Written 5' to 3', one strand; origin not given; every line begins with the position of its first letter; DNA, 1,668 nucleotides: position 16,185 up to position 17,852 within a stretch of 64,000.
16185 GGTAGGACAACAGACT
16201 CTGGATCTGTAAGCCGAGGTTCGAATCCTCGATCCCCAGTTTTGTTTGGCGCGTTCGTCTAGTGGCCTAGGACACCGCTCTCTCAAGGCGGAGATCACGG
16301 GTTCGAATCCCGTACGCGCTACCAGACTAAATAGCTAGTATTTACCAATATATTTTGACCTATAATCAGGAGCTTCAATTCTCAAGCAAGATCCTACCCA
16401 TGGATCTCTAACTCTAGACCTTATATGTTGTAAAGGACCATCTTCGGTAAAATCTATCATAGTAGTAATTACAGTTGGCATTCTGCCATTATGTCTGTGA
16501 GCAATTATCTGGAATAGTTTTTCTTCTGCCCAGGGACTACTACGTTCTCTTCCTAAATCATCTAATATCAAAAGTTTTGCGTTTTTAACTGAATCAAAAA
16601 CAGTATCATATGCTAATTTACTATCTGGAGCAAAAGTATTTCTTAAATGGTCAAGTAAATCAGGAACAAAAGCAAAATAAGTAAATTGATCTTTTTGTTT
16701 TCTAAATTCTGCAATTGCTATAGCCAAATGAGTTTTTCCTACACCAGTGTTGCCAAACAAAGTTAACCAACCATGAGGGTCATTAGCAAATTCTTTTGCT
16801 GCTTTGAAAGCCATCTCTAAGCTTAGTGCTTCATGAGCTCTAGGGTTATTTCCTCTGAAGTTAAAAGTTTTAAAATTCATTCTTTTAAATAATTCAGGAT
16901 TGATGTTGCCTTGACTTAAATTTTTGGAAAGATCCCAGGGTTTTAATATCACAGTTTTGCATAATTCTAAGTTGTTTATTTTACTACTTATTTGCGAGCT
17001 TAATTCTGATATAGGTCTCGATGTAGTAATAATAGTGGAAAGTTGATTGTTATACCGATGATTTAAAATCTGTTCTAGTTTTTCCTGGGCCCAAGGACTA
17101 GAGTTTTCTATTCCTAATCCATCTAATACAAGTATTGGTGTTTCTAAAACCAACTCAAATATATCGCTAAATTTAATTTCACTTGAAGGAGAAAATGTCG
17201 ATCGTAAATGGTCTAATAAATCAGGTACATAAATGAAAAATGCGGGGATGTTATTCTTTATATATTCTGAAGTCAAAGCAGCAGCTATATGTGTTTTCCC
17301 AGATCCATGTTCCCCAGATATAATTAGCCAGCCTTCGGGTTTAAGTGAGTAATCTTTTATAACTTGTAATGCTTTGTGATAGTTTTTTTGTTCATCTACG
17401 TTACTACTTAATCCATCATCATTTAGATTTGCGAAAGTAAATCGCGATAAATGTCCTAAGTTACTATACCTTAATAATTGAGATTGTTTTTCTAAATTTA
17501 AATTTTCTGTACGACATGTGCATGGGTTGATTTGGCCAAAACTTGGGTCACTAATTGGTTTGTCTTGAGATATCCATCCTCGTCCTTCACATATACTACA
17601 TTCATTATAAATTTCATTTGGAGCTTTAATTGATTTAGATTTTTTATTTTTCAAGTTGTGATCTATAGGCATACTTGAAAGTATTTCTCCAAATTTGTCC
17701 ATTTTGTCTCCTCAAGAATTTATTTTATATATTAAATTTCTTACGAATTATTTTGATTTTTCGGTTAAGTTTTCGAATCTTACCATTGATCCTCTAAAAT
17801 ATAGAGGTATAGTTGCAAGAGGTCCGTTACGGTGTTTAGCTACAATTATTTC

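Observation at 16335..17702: Single polypeptide with two tandem DnaC/DnaI-like AAA+ modules and a zinc ribbon, encoded directly after dnaB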

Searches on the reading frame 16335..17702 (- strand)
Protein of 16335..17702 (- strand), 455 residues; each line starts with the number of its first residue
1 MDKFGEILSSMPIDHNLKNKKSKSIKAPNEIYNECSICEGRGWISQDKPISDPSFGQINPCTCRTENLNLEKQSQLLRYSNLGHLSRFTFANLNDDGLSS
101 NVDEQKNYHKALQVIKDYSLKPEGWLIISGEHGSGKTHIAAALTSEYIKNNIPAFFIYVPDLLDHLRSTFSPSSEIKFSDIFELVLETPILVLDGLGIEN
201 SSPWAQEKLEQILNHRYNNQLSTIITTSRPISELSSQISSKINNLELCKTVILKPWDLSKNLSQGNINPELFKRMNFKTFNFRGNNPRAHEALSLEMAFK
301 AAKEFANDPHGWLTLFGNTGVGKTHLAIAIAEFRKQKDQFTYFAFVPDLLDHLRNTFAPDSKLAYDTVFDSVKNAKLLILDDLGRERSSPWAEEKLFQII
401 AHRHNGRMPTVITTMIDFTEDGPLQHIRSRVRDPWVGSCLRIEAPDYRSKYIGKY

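Call 3: search_protein_families(library=pfam, proteins=[window:16335-17702:-], max_evalue=0.1)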
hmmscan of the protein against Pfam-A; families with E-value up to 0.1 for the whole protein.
window:16335-17702:- (455 aa): 31 families (the best 25 are shown)
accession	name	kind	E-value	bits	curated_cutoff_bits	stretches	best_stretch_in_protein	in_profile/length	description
PF01695.23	IstB_IS21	-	2.1e-29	103.2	24.1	2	313-420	95-198/238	IstB-like ATP binding protein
PF20720.3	nSTAND3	-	1.6e-11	44.6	27.2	2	106-180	5-72/155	Novel STAND NTPase 3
PF00308.24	Bac_DnaA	-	5.9e-10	40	23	2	274-412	4-135/162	Bacterial DnaA ATPAse domain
PF00004.35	AAA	-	2.1e-07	31.9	21.2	1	127-238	2-118/131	ATPase family associated with various cellular activities (AAA)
PF04851.21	ResIII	-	2.8e-07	31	22.5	2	121-178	21-81/164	Type III restriction enzyme, res subunit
PF13191.12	AAA_16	-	3.2e-07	31.4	32.6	1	124-183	25-80/167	AAA ATPase domain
PF13401.12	AAA_22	-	4.6e-07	30.7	27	1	123-161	5-43/130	AAA domain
PF24883.2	NPHP3_N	-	2.8e-06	28.1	24.8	0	309-346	21-58/164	Nephrocystin 3, N-terminal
PF13173.12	AAA_14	-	7.2e-06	26.5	27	0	313-383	5-71/129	AAA domain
PF00910.28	RNA_helicase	-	1.5e-05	25.8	21.5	1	314-401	2-76/105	RNA helicase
PF00158.32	Sigma54_activat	-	2.3e-05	24.6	20.2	0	105-151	5-50/168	Sigma-54 interaction domain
PF00931.28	NB-ARC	-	0.00013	21.8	23.5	1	307-346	15-55/248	NB-ARC domain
PF02562.22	PhoH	-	0.00014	21.8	27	0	104-152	8-48/205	PhoH-like protein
PF05729.18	NACHT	-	0.00018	21.8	26.7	0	126-153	3-30/167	NACHT domain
PF00005.33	ABC_tran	-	0.00021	22.4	25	0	118-148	6-36/137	ABC transporter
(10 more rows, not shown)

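Call 4: search_protein_families(library=ncbifam, proteins=[window:16335-17702:-], max_evalue=0.1)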
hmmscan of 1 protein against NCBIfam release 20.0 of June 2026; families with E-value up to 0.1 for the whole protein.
window:16335-17702:- (455 aa): 44 families (the best 25 are shown)
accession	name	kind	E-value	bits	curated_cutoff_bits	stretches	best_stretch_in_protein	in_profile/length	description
NF005992.0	PRK08116.1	subfamily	2.7e-62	210.3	189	2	262-449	69-253/269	hypothetical protein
NF005304.0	PRK06835.1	equivalog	5.1e-40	137.6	215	2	268-419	137-291/330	ATP-binding protein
NF006505.0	PRK08939.1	equivalog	2.8e-37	128.6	228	2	60-240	95-271/306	primosomal protein DnaI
NF038214.1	IS21_help_AAA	equivalog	5.5e-37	127.7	200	2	313-420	93-196/232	IS21-like element helper ATPase IstB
NF005378.0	PRK06921.1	subfamily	3.4e-27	95.2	207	2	261-414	68-222/266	hypothetical protein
NF005931.1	PRK07952.1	equivalog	1.2e-24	87.2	357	2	103-238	80-214/246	replicative helicase loader DnaC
NF001154.0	PRK00149.3-3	equivalog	1.4e-20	73.7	410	2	108-236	132-264/462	chromosomal replication initiator protein DnaA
NF009043.0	PRK12377.1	subfamily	5.1e-19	68.8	389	2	120-236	98-212/248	ATP-binding protein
NF006616.1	PRK09183.1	subfamily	9.7e-18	64.3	300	2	314-419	104-206/253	IS21-like element helper ATPase IstB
TIGR00362.1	DnaA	equivalog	1.8e-15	56.9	343.9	2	296-414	120-240/437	chromosomal replication initiator protein DnaA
TIGR03420.1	DnaA_homol_Hda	equivalog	8.1e-13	48.4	194.8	2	301-412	28-128/226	DnaA regulatory inactivator Hda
NF006038.0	PRK08181.1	subfamily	6.2e-11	42.1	317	2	312-419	109-212/271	transposase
NF005098.0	PRK06526.1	subfamily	1e-09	38.2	296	2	313-418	112-213/266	transposase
NF051883.1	DnaARegInactHdaA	equivalog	6.9e-06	25.8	300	1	302-331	33-62/229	DnaA regulatory inactivator HdaA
NF041813.1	Avs2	equivalog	1.4e-05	23.3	1000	2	117-157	159-199/1317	AVAST type 2 anti-phage system protein Avs2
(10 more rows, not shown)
